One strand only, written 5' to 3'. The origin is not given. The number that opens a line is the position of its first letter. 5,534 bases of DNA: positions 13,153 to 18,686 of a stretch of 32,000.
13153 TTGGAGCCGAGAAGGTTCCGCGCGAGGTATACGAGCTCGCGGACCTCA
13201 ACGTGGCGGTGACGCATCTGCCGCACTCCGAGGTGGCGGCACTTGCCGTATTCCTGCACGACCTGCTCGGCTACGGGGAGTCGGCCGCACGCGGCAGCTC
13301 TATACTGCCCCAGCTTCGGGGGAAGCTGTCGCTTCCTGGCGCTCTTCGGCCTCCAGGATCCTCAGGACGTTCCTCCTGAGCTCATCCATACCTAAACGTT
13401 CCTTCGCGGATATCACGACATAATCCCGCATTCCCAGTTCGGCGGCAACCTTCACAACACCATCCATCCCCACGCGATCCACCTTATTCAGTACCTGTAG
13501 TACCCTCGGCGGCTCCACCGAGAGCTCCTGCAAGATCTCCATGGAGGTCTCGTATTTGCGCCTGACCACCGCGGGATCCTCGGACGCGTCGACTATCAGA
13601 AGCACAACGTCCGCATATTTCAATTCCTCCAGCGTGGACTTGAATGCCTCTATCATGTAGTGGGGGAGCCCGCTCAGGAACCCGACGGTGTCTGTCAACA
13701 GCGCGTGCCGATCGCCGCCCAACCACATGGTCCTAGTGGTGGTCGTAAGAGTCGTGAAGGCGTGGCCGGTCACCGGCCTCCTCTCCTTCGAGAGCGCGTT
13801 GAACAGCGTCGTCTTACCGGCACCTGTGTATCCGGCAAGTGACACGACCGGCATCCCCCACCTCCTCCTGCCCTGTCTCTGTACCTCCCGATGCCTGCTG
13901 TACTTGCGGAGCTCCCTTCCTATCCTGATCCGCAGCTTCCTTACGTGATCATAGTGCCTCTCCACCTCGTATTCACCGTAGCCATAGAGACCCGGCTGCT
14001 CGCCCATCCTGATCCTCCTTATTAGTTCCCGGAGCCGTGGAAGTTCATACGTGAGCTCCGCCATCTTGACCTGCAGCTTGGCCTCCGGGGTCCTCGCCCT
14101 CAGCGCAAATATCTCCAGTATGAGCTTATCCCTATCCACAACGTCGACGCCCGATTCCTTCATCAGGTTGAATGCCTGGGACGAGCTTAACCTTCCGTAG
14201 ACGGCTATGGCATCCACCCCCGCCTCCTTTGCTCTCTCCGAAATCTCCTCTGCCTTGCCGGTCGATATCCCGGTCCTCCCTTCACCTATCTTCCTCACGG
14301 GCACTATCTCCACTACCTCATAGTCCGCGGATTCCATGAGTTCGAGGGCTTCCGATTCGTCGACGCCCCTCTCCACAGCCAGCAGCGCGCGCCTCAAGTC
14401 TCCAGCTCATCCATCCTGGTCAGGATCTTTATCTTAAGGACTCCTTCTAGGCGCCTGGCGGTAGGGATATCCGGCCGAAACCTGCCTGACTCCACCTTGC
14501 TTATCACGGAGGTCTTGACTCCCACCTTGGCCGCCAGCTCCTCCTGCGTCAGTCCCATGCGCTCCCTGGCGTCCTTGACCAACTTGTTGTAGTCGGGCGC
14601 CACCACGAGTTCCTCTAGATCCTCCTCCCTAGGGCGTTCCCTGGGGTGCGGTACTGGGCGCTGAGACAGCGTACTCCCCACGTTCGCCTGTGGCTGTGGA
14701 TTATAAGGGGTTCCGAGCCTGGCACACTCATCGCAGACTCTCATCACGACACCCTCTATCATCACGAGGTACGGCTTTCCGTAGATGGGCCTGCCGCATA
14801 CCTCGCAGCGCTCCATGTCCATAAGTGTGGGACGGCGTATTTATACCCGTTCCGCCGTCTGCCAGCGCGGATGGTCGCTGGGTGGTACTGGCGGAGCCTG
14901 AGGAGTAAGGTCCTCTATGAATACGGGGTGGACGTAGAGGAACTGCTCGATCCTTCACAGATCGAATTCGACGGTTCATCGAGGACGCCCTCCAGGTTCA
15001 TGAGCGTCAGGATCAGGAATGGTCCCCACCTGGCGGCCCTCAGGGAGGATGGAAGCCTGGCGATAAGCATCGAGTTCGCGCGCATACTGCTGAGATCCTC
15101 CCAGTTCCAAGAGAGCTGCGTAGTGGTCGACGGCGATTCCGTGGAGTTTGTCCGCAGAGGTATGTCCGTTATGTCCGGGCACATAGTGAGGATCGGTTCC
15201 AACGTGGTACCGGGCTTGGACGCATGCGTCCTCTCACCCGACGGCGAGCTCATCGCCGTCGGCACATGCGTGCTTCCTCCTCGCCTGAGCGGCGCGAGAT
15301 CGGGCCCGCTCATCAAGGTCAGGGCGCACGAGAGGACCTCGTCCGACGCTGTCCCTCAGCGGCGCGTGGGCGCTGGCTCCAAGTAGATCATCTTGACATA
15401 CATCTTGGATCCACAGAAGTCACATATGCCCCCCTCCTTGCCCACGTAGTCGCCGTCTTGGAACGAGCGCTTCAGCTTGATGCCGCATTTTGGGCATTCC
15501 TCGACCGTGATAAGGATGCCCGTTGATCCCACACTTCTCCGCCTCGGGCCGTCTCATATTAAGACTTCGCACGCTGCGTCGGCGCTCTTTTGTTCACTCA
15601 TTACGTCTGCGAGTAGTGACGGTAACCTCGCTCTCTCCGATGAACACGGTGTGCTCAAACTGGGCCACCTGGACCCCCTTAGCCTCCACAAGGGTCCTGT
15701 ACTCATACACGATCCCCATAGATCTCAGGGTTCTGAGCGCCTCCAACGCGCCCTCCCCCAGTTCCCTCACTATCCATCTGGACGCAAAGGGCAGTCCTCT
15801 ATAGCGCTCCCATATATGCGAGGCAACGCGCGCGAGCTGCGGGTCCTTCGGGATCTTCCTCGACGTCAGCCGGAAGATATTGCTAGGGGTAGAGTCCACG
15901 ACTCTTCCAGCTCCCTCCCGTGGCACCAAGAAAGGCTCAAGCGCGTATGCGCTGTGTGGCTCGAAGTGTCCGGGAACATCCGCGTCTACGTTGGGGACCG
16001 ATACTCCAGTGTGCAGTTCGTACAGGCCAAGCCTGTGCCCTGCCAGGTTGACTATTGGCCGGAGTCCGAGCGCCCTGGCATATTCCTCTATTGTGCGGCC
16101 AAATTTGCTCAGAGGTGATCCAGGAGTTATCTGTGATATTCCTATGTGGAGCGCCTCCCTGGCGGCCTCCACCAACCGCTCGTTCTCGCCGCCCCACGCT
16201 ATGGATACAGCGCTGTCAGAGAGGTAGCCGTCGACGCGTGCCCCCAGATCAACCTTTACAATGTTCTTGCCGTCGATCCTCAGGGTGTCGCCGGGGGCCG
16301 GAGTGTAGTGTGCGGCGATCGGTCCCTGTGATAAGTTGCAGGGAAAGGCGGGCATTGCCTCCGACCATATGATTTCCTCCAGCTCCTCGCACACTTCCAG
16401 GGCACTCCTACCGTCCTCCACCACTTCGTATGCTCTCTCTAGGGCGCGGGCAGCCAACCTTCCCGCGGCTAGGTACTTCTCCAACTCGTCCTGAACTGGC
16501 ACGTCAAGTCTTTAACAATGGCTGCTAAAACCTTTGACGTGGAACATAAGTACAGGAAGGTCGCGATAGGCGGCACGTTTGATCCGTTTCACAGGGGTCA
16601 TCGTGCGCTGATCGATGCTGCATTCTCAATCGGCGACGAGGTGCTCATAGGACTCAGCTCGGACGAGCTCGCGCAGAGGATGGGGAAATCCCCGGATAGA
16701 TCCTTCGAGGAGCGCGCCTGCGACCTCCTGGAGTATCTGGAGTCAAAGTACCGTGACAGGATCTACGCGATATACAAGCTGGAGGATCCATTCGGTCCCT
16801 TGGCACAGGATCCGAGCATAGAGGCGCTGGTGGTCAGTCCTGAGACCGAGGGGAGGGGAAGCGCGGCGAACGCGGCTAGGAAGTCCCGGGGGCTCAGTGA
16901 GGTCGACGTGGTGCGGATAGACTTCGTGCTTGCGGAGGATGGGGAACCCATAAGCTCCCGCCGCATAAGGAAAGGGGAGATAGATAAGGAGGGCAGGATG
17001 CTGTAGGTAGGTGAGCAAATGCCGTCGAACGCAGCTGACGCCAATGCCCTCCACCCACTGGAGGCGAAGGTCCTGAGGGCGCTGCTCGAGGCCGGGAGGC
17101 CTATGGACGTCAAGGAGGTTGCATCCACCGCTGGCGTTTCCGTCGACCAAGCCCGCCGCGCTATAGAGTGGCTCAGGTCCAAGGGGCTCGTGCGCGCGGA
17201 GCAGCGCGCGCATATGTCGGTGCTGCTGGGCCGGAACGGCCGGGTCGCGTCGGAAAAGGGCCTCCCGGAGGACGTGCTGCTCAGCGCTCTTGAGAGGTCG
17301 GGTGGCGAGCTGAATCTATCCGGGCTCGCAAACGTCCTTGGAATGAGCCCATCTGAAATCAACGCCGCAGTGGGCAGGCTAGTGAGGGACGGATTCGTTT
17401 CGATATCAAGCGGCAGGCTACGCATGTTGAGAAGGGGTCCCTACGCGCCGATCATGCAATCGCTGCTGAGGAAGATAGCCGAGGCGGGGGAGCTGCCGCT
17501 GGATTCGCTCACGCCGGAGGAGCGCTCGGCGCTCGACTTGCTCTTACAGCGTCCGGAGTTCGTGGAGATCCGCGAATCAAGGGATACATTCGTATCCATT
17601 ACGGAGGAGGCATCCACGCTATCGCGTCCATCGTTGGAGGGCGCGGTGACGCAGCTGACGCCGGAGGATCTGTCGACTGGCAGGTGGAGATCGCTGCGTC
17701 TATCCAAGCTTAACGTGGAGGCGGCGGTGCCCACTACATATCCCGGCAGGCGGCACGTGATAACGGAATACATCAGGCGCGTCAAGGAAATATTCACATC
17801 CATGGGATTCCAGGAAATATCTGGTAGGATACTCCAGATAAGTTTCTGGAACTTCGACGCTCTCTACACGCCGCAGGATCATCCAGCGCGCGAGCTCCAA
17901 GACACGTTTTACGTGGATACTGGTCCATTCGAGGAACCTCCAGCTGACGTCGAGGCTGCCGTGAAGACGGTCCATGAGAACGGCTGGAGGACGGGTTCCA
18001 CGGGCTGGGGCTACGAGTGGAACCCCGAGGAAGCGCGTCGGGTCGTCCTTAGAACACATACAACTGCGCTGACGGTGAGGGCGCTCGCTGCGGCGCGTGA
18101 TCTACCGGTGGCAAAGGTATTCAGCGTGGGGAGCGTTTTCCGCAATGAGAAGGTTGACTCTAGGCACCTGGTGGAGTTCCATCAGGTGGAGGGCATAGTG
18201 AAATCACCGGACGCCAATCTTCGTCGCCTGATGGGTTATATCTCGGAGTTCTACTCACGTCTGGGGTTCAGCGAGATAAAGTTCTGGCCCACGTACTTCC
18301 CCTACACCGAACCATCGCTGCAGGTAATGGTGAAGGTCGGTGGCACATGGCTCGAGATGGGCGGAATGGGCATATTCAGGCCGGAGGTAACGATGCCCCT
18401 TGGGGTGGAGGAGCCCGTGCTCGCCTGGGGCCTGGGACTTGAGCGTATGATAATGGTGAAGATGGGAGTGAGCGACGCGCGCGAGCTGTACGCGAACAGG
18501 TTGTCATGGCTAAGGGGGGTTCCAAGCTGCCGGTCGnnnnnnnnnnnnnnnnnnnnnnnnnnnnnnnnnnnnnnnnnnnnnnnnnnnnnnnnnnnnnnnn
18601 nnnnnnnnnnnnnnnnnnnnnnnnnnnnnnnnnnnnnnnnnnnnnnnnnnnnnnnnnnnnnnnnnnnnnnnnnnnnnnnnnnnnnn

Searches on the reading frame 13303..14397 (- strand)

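Call 85: search_protein_families(library=pfam, proteins=[window:13303-14397:-], max_evalue=0.00001)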
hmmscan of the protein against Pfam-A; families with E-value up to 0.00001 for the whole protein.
window:13303-14397:- (365 aa): 5 families
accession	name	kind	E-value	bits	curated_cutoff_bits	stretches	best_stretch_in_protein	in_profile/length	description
PF13167.11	GTP-bdg_N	-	1.3e-16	61.4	25.4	1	16-98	6-89/89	GTP-binding GTPase N-terminal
PF01926.29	MMR_HSR1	-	6.7e-16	58.9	21.9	1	185-305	2-113/113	50S ribosome-binding GTPase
PF16360.10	GTP-bdg_M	-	1.5e-15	58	29.5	1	100-177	1-79/79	GTP-binding GTPase Middle Region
PF02421.24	FeoB_N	-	1.5e-06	28.3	27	1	185-343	3-155/156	Ferrous iron transport protein B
PF00009.33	GTP_EFTU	-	4e-06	27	26.5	0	256-346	87-184/188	Elongation factor Tu GTP binding domain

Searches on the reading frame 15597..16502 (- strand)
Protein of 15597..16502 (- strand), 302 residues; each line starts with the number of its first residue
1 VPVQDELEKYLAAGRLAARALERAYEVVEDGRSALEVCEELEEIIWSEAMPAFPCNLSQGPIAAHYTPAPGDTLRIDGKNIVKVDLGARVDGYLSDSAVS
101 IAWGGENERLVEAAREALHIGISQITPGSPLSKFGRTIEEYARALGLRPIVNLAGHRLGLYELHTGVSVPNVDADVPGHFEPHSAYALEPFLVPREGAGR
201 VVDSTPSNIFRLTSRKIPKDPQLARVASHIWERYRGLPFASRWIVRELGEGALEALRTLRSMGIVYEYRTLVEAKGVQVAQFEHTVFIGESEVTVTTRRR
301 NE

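Call 85: search_protein_families(library=pfam, proteins=[window:15597-16502:-], max_evalue=0.00001)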
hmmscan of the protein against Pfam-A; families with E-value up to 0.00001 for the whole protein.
window:15597-16502:- (302 aa): 1 family
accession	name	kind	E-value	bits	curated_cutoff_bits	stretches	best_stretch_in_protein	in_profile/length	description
PF00557.29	Peptidase_M24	-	2.3e-27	96.6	23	1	9-198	2-195/208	Metallopeptidase family M24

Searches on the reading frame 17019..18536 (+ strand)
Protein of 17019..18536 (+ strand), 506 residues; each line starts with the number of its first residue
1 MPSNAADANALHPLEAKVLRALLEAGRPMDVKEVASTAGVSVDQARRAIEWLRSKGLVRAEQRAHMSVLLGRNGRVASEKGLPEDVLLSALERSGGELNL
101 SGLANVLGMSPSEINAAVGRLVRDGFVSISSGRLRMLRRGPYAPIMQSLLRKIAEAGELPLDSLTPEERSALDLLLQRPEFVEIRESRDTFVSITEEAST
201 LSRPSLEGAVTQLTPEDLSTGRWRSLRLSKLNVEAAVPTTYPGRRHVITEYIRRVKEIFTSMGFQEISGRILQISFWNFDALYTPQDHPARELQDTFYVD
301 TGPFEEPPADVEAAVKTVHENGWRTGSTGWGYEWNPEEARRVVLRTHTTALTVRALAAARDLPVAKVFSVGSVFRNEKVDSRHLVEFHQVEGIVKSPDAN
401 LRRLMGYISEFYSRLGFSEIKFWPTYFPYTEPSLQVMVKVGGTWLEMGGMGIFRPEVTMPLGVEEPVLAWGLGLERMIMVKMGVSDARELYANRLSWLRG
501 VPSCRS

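Call 54: search_protein_families(library=pfam, proteins=[window:17019-18536:+], max_evalue=0.0001)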
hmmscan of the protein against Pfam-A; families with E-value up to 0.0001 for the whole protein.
window:17019-18536:+ (506 aa): 11 families
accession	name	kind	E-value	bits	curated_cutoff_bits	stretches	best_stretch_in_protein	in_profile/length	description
PF01409.25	tRNA-synt_2d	-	3.8e-78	262.8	19.8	1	231-499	2-244/246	tRNA synthetases class II core domain (F)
PF01978.25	TrmB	-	2.9e-10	40.3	25.6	1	11-63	6-57/68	Sugar-specific transcriptional regulator TrmB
PF12802.13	MarR_2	-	4.8e-09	36.7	27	0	87-128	10-51/61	MarR family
PF09339.16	HTH_IclR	-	5.5e-09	36.1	22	0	87-127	8-48/52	IclR helix-turn-helix domain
PF00392.27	GntR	-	2.2e-08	34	27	0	13-63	8-59/64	Bacterial regulatory proteins, gntR family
PF13412.12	HTH_24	-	3.7e-08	33.3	21.9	0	88-127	9-47/48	Winged helix-turn-helix DNA-binding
PF13545.12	HTH_Crp_2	-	3.6e-05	24.1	27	0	101-137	26-62/70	Crp-like helix-turn-helix domain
PF00152.25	tRNA-synt_2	-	4.5e-05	23.1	25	0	365-392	92-119/308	tRNA synthetases class II (D, K and N)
PF17759.6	tRNA_synthFbeta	-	6.5e-05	22.9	22.4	0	335-469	65-209/214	Phenylalanyl tRNA synthetase beta chain CLM domain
PF12840.13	HTH_20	-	7.8e-05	23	27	0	11-59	2-49/51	Helix-turn-helix domain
PF01047.28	MarR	-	9.4e-05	22.7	24.6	0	86-128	7-48/59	MarR family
